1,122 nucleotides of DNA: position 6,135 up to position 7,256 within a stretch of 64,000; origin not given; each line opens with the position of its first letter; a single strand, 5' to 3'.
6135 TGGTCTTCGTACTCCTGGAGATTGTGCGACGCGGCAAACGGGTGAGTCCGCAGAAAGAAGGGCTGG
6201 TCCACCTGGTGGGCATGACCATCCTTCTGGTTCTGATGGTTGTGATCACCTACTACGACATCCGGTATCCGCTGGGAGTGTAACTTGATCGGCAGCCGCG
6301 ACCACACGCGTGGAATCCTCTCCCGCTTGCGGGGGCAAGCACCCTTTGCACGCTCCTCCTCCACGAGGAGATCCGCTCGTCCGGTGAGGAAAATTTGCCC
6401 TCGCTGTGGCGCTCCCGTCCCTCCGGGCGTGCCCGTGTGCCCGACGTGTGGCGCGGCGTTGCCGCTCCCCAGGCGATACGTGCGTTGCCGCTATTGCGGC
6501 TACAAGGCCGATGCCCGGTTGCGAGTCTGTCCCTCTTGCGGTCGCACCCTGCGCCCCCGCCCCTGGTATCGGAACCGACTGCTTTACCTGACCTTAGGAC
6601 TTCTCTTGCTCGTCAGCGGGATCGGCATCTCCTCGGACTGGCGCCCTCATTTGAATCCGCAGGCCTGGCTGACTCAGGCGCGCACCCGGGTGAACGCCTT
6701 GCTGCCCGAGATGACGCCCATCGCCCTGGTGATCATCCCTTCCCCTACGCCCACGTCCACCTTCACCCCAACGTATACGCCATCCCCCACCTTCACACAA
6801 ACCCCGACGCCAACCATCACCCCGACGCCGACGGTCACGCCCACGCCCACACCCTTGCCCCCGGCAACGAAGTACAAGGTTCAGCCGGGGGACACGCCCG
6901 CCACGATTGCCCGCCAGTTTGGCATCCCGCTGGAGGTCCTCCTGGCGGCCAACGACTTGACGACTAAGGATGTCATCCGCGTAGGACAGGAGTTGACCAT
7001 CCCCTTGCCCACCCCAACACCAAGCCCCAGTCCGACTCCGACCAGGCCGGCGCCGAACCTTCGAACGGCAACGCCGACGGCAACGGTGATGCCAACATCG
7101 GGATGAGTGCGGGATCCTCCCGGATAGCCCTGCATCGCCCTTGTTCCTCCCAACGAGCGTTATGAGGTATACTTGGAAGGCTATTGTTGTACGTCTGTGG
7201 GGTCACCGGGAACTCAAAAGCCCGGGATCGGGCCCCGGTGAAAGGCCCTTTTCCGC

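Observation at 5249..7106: RseP-like site-2 protease translationally coupled to a zinc-ribbon / single-TM / LysM protein with substrate-type topology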

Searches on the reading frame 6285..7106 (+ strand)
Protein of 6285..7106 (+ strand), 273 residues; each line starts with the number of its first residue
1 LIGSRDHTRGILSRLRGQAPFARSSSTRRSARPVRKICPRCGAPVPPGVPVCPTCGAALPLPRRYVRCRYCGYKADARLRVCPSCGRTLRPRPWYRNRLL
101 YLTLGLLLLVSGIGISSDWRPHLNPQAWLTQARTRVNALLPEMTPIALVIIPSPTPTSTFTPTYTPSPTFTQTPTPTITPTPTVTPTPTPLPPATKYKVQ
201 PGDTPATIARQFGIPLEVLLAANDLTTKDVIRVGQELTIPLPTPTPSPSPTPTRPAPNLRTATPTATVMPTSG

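Call 4: search_protein_families(library=pfam, proteins=[window:6285-7106:+], max_evalue=0.01)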
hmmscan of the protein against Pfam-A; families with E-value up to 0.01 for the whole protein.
window:6285-7106:+ (273 aa): 8 families
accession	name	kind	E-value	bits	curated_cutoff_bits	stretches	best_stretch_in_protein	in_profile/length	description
PF01476.26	LysM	-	4.8e-13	49.3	20.9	1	197-240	1-43/43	LysM domain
PF13248.11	Zn_ribbon_3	-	5.3e-10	38.8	27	2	37-57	4-24/26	zinc-ribbon domain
PF12773.13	DZR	-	1.3e-09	38.5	27.3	1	38-86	1-45/45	Double zinc ribbon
PF13240.11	Zn_Ribbon_1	-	5.6e-09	35.9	25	1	38-59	2-23/23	zinc-ribbon domain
PF17032.10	Zn_ribbon_15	-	1.4e-05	26.3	28.9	0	35-56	52-73/73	zinc-ribbon family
PF23473.1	LysM3_LYK4_5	-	0.00019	21.9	29.3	1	197-232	5-39/48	LYK4/5 LysM3 domain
PF18912.6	DZR_2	-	0.0023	18.2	27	0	35-59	21-46/56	Double zinc ribbon domain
PF07191.17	Zn_ribbon_6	-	0.0037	17.7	25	0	52-89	3-39/67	Double zinc ribbon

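Call 6: search_protein_families(library=ncbifam, proteins=[window:6285-7106:+], max_evalue=0.01)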
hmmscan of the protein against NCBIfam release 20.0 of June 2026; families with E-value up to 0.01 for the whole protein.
window:6285-7106:+ (273 aa): 7 families
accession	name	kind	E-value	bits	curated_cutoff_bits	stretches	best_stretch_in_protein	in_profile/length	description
NF042931.1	SAG1386_EF1546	equivalog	2e-05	24.7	80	1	194-239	109-157/158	SAG1386/EF1546 family surface-associated protein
NF041208.1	celldiv_DipM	equivalog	3.9e-05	23.1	740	1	180-256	168-248/419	cell division endopeptidase DipM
NF008050.0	PRK10783.1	equivalog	5.9e-05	21.6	508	1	194-239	343-387/457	murein transglycosylase D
NF047755.1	LIC_10271_M23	exception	0.0003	20.6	180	1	193-245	23-75/207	LIC_10271 family cell wall hydrolase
TIGR02899.1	spore_safA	subfamily_domain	0.00042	20.2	67.85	1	199-240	1-43/44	SafA/ExsA family spore coat assembly protein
NF050804.1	CellDivDipMCaul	equivalog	0.0025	16.7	900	1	125-239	67-178/634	cell division endopeptidase DipM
NF052398.1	Agg_Promo_Fact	equivalog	0.008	16.4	170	0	195-242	29-76/202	aggregation-promoting factor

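Call 7: find_homologous_proteins(query=window:6285-7106:+, max_evalue=0.001)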
Query window:6285-7106:+ (273 aa): 459 proteins with E <= 0.001 among 8000 candidates; the best 120 are listed.
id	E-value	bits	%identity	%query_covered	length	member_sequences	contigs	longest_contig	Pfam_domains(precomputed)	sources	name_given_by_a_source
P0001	2.3e-172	590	99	100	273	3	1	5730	PF13240.12,PF12773.14,PF17032.11,PF01476.27,PF13248.12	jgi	-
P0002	3.9e-104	366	70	86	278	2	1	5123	PF13240.12,PF12773.14,PF17032.11,PF01476.27,PF23473.2,PF13248.12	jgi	-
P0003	2.5e-94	334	63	83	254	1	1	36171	PF13240.12,PF12773.14,PF01476.27,PF23473.2,PF13248.12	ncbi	-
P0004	3.0e-93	331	69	76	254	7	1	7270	PF13240.12,PF12773.14,PF01476.27,PF23473.2,PF13248.12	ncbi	-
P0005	5.9e-86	307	67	77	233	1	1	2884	PF13240.12,PF12773.14,PF01476.27,PF23473.2,PF13248.12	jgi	-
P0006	8.2e-78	280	57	78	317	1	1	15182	PF13240.12,PF23446.2,PF12773.14,PF01476.27,PF23462.2,PF23473.2,PF13248.12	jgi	-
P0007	2.0e-77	279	62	76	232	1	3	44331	PF13240.12,PF12773.14,PF24463.2,PF01476.27,PF23473.2,PF13248.12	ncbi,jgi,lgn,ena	-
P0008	3.8e-74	268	58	76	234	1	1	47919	PF13240.12,PF12773.14,PF01476.27,PF23473.2,PF13248.12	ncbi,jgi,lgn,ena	-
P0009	4.1e-72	261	63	75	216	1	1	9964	PF13240.12,PF23446.2,PF12773.14,PF17032.11,PF24463.2,PF01476.27,PF23473.2,PF24460.2,PF13248.12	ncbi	-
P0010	2.1e-70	256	59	76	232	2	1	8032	PF13240.12,PF12773.14,PF01476.27,PF23473.2,PF13248.12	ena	-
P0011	4.0e-69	251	59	74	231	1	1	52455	PF13240.12,PF12773.14,PF01476.27,PF23473.2,PF13248.12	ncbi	-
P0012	2.8e-68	249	61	75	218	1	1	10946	PF13240.12,PF12773.14,PF01476.27,PF23473.2,PF13248.12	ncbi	-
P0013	3.0e-68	249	58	73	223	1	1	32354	PF13240.12,PF23446.2,PF12773.14,PF01476.27,PF23473.2,PF13248.12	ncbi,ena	-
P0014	7.8e-65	237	56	75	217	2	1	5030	PF13240.12,PF12773.14,PF01476.27,PF23473.2,PF13248.12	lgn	-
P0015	1.9e-64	236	58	75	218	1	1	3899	PF13240.12,PF12773.14,PF01476.27,PF23473.2,PF13248.12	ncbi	-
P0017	1.1e-41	161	40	79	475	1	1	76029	PF13240.12,PF23446.2,PF12773.14,PF01476.27,PF23473.2,PF23472.2,PF13248.12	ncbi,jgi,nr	ncbi:MAG: LysM peptidoglycan-binding domain-containing protein [Chloroflexi bacterium]|nr:LysM pepti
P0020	1.8e-33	134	36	80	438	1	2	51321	PF23446.2,PF12773.14,PF01476.27,PF23473.2,PF13248.12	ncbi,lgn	-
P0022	4.2e-29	120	34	81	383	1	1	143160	PF01476.27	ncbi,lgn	-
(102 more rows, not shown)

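Call 10: find_encoding_contigs(protein=P0003, flank=5000, max_places=3)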
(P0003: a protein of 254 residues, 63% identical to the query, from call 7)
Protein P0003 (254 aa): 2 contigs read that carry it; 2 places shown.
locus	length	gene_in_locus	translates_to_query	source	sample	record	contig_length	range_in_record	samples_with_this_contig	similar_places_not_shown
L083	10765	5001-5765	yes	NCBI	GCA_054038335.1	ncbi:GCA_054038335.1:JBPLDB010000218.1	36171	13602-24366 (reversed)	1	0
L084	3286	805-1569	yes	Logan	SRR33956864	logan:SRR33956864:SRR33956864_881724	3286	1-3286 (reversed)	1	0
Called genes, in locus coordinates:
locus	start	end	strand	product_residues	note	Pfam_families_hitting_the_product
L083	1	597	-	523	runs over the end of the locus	PF00221:Lyase_aromatic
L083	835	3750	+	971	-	PF01565:FAD_binding_4, PF02913:FAD-oxidase_C, PF13183:Fer4_8, PF13534:Fer4_17, PF02754:CCG (weak)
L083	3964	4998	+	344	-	PF02163:Peptidase_M50, PF13180:PDZ_2, PF17820:PDZ_6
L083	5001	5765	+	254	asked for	PF12773:DZR, PF13240:Zn_Ribbon_1 (weak), PF13248:Zn_ribbon_3 (weak), PF01476:LysM, PF23473:LysM3_LYK4_5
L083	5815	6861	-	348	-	PF01380:SIS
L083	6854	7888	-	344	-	PF13527:Acetyltransf_9, PF13302:Acetyltransf_3 (faint), PF00583:Acetyltransf_1, PF13673:Acetyltransf_10, PF13508:Acetyltransf_7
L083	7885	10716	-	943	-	PF13231:PMT_2 (weak)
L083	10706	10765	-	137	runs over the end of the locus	PF01797:Y1_Tnp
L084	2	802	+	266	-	?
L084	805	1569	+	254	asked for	PF12773:DZR, PF13240:Zn_Ribbon_1 (weak), PF13248:Zn_ribbon_3 (weak), PF01476:LysM, PF23473:LysM3_LYK4_5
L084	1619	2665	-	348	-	PF01380:SIS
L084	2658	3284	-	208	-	?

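Call 11: find_encoding_contigs(protein=P0007, flank=5000, max_places=3)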
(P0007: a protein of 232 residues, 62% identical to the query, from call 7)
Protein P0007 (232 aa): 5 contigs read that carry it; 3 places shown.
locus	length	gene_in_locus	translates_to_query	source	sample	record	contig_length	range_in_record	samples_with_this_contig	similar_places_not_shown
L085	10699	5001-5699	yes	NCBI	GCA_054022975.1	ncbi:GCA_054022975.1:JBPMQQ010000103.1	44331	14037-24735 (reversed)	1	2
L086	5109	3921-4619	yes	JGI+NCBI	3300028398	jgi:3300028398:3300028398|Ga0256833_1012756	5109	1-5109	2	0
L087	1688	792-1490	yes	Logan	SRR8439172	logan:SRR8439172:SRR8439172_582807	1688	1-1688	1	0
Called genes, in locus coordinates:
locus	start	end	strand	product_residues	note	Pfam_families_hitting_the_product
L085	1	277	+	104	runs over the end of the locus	-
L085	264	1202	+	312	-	PF03547:Mem_trans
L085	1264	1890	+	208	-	PF13432:TPR_16, PF14559:TPR_19, PF13424:TPR_12 (weak), PF13428:TPR_14 (weak), PF13371:TPR_9, PF13432:TPR_16, PF14559:TPR_19, PF00515:TPR_1, +15 more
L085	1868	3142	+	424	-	-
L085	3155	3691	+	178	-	PF07998:Peptidase_M54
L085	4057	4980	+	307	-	PF01063:Aminotran_4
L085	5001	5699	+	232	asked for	PF13248:Zn_ribbon_3 (weak), PF24463:DUF7577 (faint), PF12773:DZR, PF13240:Zn_Ribbon_1 (weak), PF01476:LysM, PF23473:LysM3_LYK4_5 (weak)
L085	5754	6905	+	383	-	PF02771:Acyl-CoA_dh_N, PF02770:Acyl-CoA_dh_M, PF00441:Acyl-CoA_dh_1, PF08028:Acyl-CoA_dh_2, PF22924:ACOX_C_alpha1 (weak)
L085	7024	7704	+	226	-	PF13646:HEAT_2 (weak), PF02985:HEAT (faint)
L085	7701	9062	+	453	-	PF00196:GerE, PF25210:Kelch_FKB95, PF24681:Kelch_KLHDC2_KLHL20_DRC7, PF24981:Beta-prop_ATRN-LZTR1, PF01344:Kelch_1, PF13964:Beta-prop_Calicin, PF24681:Kelch_KLHDC2_KLHL20_DRC7, PF13415:Beta-prop_FBX42, +10 more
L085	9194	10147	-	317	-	PF02899:Phage_int_SAM_1, PF00589:Phage_integrase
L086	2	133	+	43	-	?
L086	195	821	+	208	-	PF13432:TPR_16, PF14559:TPR_19, PF13424:TPR_12 (weak), PF13428:TPR_14 (weak), PF13371:TPR_9, PF13432:TPR_16, PF14559:TPR_19, PF00515:TPR_1, +15 more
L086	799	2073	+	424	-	-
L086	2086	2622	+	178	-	PF07998:Peptidase_M54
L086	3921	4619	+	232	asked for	PF13248:Zn_ribbon_3 (weak), PF24463:DUF7577 (faint), PF12773:DZR, PF13240:Zn_Ribbon_1 (weak), PF01476:LysM, PF23473:LysM3_LYK4_5 (weak)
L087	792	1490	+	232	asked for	PF13248:Zn_ribbon_3 (weak), PF24463:DUF7577 (faint), PF12773:DZR, PF13240:Zn_Ribbon_1 (weak), PF01476:LysM, PF23473:LysM3_LYK4_5 (weak)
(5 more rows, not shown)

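Call 14: find_related_loci(query=A1, collection=metagenome_contigs, flank=4000)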
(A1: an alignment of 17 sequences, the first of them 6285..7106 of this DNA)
Query A1 (273 aa) in metagenome_contigs; peptide patterns used: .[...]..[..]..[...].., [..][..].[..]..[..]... (x = any residue, [..] = any of these).
157 stretches matched a pattern; 6 encode a relative of the query (tblastn E <= 1e-3); 6 distinct loci.
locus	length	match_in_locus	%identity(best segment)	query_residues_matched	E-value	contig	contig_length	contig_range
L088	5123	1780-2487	70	1-236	5e-77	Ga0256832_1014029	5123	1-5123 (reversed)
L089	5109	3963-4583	62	35-241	9e-58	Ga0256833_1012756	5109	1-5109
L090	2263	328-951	68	32-239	6e-54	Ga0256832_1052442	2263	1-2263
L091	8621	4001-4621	58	35-241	2e-49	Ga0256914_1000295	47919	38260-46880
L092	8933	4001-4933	39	38-272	5e-33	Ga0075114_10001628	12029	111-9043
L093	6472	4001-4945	40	38-272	6e-27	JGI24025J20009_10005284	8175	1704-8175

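Call 16: find_encoding_contigs(protein=P0011, flank=4000, max_places=2)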
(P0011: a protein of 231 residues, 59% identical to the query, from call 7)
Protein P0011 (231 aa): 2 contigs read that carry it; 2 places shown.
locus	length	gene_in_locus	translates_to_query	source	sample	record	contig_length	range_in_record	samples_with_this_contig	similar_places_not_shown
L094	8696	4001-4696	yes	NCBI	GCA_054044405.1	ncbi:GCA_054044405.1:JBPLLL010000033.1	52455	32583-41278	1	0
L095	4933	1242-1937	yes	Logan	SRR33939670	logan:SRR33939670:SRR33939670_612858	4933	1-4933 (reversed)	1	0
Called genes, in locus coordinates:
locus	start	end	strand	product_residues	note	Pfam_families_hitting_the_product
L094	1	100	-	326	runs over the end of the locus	PF01734:Patatin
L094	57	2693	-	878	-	PF00912:Transgly, PF00905:Transpeptidase, PF06832:BiPBP_C (weak)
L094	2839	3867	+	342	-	PF02163:Peptidase_M50, PF13180:PDZ_2, PF17820:PDZ_6 (weak)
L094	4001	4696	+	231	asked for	PF12773:DZR (weak), PF13240:Zn_Ribbon_1 (faint), PF13248:Zn_ribbon_3 (faint), PF01476:LysM, PF23473:LysM3_LYK4_5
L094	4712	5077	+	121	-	PF01502:PRA-CH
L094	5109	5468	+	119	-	PF01503:PRA-PH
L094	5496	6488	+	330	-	PF00535:Glycos_transf_2, PF13641:Glyco_tranf_2_3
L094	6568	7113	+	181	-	PF00156:Pribosyltran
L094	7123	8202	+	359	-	PF03462:PCRF, PF00472:RF-1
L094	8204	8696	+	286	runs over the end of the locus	PF17827:PrmC_N, PF05175:MTS, PF06325:PrmA, PF08242:Methyltransf_12 (faint), PF13649:Methyltransf_25 (weak)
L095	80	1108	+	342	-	PF02163:Peptidase_M50, PF13180:PDZ_2, PF17820:PDZ_6 (weak)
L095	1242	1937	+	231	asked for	PF12773:DZR (weak), PF13240:Zn_Ribbon_1 (faint), PF13248:Zn_ribbon_3 (faint), PF01476:LysM, PF23473:LysM3_LYK4_5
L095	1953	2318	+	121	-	PF01502:PRA-CH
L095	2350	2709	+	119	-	PF01503:PRA-PH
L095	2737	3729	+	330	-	PF00535:Glycos_transf_2, PF13641:Glyco_tranf_2_3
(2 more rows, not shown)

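Call 17: find_encoding_contigs(protein=P0017, flank=4000, max_places=2)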
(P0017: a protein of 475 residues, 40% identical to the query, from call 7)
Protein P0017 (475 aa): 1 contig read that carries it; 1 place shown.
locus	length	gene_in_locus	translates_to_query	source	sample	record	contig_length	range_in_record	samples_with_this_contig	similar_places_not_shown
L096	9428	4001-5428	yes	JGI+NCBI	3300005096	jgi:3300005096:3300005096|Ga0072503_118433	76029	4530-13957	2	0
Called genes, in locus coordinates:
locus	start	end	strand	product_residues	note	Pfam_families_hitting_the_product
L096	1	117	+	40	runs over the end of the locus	-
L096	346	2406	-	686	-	PF00069:Pkinase, PF03109:ABC1 (faint), PF07714:PK_Tyr_Ser-Thr, PF00930:DPPIV_N (faint), PF07676:PD40 (weak), PF26550:Tricorn_2nd (faint), PF26549:Tricorn_N (weak)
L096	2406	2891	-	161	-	PF00908:dTDP_sugar_isom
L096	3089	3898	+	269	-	PF00696:AA_kinase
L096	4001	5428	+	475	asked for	PF12773:DZR, PF13240:Zn_Ribbon_1 (weak), PF13248:Zn_ribbon_3 (faint), PF23472:LysM2_CERK1_LYK3_4_5 (faint), PF01476:LysM, PF23446:LysM1_NFP_LYK (faint), PF23473:LysM3_LYK4_5 (faint), PF01476:LysM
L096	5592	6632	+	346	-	PF02985:HEAT (faint), PF13646:HEAT_2, PF03130:HEAT_PBS (faint), PF13646:HEAT_2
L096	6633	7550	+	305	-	PF03547:Mem_trans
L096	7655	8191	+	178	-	PF23914:TPR_CcmH_CycH, PF14559:TPR_19 (weak), PF13428:TPR_14 (weak), PF13432:TPR_16, PF13371:TPR_9, PF13414:TPR_11, PF00515:TPR_1 (weak), PF07719:TPR_2 (weak), +7 more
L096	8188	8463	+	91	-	PF00708:Acylphosphatase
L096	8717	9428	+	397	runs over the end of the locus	PF04773:FecR (weak)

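Call 18: find_encoding_contigs(protein=P0020, flank=4000, max_places=2)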
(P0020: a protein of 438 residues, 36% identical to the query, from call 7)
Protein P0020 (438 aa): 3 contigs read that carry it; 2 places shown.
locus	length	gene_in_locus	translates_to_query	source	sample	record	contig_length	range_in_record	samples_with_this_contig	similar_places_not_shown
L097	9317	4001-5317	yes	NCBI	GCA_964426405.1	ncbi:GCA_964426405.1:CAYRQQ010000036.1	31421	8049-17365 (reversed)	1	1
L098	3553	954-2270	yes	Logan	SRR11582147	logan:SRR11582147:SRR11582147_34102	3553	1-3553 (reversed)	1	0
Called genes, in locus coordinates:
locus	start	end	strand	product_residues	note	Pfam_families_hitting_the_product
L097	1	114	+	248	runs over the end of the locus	PF00528:BPD_transp_1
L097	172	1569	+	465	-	PF12390:Se-cys_synth_N, PF03841:SelA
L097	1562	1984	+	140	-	PF01989:AcnX_swivel_put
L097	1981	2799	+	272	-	PF00696:AA_kinase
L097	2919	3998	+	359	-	PF02163:Peptidase_M50, PF13180:PDZ_2, PF00595:PDZ (weak), PF17820:PDZ_6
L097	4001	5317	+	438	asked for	PF12773:DZR, PF13248:Zn_ribbon_3 (faint), PF23446:LysM1_NFP_LYK (faint), PF01476:LysM, PF23473:LysM3_LYK4_5 (weak), PF01476:LysM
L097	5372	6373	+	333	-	PF02985:HEAT (faint), PF03130:HEAT_PBS (faint), PF00514:Arm (faint), PF13513:HEAT_EZ (faint), PF13646:HEAT_2, PF25786:HEAT_GCN1_C (faint), PF13646:HEAT_2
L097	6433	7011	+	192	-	PF13432:TPR_16 (weak), PF14559:TPR_19, PF13428:TPR_14 (weak), PF13371:TPR_9, PF13432:TPR_16 (weak), PF14559:TPR_19, PF00515:TPR_1, PF07719:TPR_2 (weak), +11 more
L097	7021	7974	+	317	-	PF04055:Radical_SAM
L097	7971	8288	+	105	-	PF00708:Acylphosphatase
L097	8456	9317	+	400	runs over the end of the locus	-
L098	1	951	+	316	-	?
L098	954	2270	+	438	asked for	PF12773:DZR, PF13248:Zn_ribbon_3 (faint), PF23446:LysM1_NFP_LYK (faint), PF01476:LysM, PF23473:LysM3_LYK4_5 (weak), PF01476:LysM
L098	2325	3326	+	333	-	PF02985:HEAT (faint), PF03130:HEAT_PBS (faint), PF00514:Arm (faint), PF13513:HEAT_EZ (faint), PF13646:HEAT_2, PF25786:HEAT_GCN1_C (faint), PF13646:HEAT_2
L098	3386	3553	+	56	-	?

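Call 19: find_encoding_contigs(protein=P0022, flank=4000, max_places=2)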
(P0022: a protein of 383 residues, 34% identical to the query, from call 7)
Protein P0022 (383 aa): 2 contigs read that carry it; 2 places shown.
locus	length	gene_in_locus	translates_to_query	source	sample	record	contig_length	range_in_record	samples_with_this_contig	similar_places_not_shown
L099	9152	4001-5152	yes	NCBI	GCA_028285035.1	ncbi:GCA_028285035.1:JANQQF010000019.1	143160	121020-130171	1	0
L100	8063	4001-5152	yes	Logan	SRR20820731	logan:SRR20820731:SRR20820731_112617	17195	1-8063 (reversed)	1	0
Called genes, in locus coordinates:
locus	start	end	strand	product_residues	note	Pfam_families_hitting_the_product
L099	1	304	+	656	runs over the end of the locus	-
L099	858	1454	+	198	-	PF00072:Response_reg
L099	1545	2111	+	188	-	PF00072:Response_reg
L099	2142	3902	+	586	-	PF10131:PTPS_related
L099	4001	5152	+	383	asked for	PF01476:LysM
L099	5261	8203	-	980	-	PF00005:ABC_tran (faint), PF02463:SMC_N (weak), PF03193:RsgA_GTPase (faint), PF13191:AAA_16 (faint), PF13555:AAA_29 (faint), PF20703:nSTAND1 (faint), PF17760:UvrA_inter, PF17755:UvrA_DNA-bind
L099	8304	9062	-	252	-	PF00106:adh_short, PF23441:SDR (weak), PF08659:KR, PF13561:adh_short_C2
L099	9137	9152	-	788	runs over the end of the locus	PF01315:Ald_Xan_dh_C, PF02738:MoCoBD_1, PF20256:MoCoBD_2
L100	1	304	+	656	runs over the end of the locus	-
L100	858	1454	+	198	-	PF00072:Response_reg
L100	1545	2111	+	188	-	PF00072:Response_reg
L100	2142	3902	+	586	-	PF10131:PTPS_related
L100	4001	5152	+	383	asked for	PF01476:LysM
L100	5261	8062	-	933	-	?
